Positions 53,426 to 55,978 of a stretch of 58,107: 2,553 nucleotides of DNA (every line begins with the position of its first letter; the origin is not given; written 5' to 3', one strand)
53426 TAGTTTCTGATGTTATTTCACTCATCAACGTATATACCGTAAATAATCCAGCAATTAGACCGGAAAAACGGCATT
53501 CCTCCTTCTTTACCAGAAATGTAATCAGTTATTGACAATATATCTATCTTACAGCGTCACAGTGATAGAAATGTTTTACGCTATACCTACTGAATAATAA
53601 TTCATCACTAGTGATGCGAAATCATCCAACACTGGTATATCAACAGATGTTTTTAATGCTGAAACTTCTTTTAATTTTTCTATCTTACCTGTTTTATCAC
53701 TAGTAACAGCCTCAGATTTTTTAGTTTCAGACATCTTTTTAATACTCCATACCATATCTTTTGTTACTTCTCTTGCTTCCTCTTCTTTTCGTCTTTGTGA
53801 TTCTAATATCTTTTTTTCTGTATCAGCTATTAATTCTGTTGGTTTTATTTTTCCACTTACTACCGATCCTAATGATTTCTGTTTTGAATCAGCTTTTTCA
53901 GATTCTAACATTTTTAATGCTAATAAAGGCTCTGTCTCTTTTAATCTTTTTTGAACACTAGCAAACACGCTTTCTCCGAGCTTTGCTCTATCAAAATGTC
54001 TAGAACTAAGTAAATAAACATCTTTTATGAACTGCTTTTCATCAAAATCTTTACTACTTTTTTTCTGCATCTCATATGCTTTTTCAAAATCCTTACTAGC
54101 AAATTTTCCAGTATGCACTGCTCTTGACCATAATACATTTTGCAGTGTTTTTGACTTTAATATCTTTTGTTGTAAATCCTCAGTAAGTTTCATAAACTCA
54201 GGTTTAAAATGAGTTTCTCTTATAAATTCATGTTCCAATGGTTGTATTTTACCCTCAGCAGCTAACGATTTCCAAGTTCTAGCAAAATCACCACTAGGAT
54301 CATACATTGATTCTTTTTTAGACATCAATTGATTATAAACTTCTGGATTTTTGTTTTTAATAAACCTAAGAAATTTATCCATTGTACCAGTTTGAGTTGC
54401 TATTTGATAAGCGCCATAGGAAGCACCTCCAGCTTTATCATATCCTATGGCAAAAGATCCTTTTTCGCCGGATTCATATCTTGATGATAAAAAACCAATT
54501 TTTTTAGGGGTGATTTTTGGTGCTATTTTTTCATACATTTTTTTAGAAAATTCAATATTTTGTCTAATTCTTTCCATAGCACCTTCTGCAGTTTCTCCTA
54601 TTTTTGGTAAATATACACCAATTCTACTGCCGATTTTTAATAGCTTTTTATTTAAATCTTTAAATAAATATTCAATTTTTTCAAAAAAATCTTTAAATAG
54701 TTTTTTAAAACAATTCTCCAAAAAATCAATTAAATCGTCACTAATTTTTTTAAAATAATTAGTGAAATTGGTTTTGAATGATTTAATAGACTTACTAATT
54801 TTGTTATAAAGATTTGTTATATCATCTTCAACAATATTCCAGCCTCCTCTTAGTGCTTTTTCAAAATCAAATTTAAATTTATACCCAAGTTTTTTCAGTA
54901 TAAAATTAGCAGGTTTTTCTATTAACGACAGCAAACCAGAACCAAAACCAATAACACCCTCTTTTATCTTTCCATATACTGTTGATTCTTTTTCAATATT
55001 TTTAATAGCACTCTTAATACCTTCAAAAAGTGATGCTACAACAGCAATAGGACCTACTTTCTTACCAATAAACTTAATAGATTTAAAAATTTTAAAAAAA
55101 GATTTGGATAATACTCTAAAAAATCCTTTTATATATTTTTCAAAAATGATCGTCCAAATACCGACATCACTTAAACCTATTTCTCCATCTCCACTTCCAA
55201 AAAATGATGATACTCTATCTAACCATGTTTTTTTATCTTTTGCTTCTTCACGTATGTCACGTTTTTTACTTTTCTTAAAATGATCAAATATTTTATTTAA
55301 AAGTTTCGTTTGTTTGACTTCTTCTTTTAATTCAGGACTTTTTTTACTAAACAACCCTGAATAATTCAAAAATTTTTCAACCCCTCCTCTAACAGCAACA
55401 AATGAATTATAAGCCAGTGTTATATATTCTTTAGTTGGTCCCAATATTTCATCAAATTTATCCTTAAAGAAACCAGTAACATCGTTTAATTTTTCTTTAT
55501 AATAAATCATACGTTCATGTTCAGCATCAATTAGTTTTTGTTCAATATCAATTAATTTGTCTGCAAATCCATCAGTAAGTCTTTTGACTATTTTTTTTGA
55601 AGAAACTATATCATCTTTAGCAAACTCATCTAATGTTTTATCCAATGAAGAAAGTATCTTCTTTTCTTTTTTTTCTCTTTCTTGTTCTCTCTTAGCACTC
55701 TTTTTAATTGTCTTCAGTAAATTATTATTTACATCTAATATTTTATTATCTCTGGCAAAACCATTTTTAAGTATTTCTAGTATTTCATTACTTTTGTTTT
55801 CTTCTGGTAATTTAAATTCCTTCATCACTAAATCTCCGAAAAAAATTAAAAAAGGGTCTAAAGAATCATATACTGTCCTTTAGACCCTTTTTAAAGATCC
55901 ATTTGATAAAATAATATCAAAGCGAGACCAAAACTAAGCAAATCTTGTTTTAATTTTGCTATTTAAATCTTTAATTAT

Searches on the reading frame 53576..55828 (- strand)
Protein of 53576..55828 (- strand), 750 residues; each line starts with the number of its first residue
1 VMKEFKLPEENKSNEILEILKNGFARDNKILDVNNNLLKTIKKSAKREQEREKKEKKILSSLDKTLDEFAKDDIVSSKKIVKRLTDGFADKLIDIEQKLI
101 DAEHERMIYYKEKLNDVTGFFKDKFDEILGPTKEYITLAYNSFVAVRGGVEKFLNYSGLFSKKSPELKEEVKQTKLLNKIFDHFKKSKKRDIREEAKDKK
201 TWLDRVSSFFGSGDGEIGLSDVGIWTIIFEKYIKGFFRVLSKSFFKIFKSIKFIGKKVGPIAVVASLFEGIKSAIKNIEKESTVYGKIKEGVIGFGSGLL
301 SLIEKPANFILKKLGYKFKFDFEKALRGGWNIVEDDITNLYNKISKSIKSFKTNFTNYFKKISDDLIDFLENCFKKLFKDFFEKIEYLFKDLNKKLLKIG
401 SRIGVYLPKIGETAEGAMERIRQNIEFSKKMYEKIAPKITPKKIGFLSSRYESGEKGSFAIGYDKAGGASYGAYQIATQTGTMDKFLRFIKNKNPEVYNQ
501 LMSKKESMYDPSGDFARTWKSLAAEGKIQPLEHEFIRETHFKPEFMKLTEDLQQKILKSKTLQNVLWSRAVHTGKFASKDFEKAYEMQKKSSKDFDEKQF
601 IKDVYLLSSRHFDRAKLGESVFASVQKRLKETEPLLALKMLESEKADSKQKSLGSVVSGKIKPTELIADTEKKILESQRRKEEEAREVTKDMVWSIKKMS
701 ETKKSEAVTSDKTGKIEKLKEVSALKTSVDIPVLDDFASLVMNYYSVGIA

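Call 19: search_protein_families(library=phrogs, proteins=[window:53576-55828:-])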
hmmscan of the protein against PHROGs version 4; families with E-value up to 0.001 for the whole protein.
window:53576-55828:- (750 aa): 2 families
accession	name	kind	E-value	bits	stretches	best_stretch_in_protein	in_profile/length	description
phrog_34863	-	unknown function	5.8e-11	42.2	1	407-592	508-692/966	-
phrog_58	-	tail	0.00063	19.2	1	223-401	717-923/1544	tail length tape measure protein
